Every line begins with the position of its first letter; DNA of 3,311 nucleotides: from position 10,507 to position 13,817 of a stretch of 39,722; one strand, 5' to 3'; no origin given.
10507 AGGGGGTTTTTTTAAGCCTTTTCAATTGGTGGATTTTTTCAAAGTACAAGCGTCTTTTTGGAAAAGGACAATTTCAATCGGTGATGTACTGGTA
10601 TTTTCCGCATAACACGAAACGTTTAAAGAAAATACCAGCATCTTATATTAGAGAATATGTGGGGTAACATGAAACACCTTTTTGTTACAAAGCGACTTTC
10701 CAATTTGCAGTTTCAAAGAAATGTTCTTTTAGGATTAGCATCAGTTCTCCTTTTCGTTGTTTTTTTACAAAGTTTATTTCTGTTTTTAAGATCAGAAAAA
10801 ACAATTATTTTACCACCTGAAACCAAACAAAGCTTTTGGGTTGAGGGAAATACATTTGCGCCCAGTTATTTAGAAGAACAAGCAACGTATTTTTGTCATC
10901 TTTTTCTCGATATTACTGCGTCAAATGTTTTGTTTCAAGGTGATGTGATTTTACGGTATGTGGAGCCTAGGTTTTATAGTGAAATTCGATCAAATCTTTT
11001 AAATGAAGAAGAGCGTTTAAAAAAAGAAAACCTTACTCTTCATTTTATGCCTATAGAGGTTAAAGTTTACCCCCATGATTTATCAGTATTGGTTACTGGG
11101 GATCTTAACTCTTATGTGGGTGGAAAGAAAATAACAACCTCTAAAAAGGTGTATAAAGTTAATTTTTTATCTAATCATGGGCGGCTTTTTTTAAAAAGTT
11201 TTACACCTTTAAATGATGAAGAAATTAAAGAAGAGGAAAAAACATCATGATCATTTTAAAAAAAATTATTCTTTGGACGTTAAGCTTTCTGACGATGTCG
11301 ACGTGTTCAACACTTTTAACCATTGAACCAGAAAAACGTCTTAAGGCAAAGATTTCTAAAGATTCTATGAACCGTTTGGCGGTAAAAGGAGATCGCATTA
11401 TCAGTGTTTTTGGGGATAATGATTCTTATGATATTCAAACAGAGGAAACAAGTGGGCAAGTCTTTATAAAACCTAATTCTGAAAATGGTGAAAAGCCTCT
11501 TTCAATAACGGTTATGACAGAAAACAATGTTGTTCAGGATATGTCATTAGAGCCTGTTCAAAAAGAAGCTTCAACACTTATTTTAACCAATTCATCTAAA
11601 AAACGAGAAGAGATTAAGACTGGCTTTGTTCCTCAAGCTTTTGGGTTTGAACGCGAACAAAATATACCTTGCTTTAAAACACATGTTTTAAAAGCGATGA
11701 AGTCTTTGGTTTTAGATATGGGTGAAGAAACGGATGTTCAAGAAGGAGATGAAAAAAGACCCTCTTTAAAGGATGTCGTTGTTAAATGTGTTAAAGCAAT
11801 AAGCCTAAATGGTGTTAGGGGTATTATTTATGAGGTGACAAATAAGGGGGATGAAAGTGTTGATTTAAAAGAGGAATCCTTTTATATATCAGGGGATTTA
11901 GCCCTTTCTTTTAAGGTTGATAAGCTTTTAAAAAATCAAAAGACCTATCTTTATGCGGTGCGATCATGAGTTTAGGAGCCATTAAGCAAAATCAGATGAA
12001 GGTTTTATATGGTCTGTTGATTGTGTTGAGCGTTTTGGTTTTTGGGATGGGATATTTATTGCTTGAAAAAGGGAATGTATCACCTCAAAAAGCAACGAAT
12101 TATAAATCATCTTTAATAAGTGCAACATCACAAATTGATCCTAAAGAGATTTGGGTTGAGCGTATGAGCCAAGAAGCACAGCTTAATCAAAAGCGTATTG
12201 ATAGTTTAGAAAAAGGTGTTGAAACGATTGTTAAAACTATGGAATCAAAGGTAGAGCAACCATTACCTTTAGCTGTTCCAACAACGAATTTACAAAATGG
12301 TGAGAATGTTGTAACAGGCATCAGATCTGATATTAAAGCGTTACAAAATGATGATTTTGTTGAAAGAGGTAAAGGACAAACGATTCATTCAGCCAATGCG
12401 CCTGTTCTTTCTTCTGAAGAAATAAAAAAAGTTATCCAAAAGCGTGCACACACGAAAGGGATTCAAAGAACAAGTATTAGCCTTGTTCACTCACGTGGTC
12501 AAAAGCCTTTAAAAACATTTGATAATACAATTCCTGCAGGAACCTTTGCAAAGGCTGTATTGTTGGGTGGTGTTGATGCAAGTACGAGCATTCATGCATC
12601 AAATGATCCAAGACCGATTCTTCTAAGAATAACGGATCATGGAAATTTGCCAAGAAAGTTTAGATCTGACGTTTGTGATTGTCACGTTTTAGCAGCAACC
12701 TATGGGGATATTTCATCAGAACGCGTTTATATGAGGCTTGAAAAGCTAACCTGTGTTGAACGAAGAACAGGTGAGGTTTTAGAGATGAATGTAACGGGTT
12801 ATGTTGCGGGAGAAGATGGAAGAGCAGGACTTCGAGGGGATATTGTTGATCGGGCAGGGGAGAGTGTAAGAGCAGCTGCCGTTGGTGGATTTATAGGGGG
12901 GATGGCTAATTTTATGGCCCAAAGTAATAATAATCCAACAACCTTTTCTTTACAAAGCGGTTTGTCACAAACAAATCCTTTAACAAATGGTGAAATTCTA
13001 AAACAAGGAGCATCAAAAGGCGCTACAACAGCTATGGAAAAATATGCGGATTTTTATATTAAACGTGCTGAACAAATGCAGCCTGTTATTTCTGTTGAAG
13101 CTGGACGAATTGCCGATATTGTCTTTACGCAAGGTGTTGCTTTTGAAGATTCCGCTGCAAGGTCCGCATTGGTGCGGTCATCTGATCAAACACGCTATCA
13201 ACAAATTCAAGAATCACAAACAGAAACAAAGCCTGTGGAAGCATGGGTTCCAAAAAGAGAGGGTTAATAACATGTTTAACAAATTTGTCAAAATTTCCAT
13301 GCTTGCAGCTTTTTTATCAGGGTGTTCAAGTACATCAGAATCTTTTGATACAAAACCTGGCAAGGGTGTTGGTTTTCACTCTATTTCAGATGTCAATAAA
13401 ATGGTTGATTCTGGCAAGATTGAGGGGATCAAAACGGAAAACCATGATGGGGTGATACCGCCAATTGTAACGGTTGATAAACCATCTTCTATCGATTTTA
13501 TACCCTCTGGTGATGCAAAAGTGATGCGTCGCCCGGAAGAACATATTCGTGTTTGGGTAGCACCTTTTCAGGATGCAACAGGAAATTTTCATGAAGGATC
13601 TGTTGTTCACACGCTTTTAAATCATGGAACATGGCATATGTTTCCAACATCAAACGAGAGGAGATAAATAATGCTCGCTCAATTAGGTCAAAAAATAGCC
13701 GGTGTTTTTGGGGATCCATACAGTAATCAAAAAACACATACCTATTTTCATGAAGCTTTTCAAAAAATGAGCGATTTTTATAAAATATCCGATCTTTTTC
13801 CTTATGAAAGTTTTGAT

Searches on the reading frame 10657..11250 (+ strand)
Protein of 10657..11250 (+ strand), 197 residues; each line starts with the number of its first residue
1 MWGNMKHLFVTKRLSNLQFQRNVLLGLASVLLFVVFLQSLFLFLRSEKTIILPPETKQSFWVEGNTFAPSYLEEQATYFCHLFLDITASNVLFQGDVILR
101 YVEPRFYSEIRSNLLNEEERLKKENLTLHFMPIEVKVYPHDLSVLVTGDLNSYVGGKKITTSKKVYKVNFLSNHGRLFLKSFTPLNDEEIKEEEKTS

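Call 29: search_protein_families(library=pfam, proteins=[window:10657-11250:+], max_evalue=0.001)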
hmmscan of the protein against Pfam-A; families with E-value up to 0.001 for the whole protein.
window:10657-11250:+ (197 aa): 1 family
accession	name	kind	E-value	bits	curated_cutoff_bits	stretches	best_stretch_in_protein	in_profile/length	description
PF05309.16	TraE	-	9.5e-45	152.7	24.8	1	5-183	1-181/182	TraE protein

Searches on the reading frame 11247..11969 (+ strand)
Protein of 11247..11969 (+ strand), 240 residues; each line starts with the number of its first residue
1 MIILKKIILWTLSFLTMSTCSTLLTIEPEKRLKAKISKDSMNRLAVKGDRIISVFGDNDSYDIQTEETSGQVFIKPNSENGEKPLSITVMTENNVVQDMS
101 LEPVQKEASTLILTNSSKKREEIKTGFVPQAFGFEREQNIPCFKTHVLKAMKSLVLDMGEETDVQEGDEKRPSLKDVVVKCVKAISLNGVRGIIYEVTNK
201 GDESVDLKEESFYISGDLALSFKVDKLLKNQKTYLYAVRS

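Call 29: search_protein_families(library=pfam, proteins=[window:11247-11969:+], max_evalue=0.001)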
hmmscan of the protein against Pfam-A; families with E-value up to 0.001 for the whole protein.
window:11247-11969:+ (240 aa): 2 families
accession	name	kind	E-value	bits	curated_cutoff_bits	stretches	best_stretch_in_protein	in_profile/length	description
PF06586.17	TraK_N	-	7.5e-15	55.5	24.8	1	26-116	2-95/100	TraK N-terminal domain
PF23536.1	TraK_C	-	5.5e-07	30.1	28.5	1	174-239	44-110/110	TraK C-terminal domain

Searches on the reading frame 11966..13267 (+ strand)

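Call 29: search_protein_families(library=pfam, proteins=[window:11966-13267:+], max_evalue=0.001)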
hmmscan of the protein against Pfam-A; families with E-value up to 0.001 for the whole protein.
window:11966-13267:+ (433 aa): 1 family
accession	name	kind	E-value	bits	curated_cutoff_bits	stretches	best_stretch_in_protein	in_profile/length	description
PF03743.19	TrbI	-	2.2e-36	125.9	35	1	188-393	1-188/188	Bacterial conjugation TrbI-like protein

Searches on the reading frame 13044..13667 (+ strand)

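Call 52: search_protein_families(library=pfam, proteins=[window:13044-13667:+], max_evalue=0.01)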
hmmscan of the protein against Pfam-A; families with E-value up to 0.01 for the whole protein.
window:13044-13667:+ (207 aa): 1 family
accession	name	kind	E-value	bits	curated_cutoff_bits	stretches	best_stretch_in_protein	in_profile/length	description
PF09676.15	TraV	-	1.2e-06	30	21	1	161-197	92-128/128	Type IV conjugative transfer system lipoprotein (TraV)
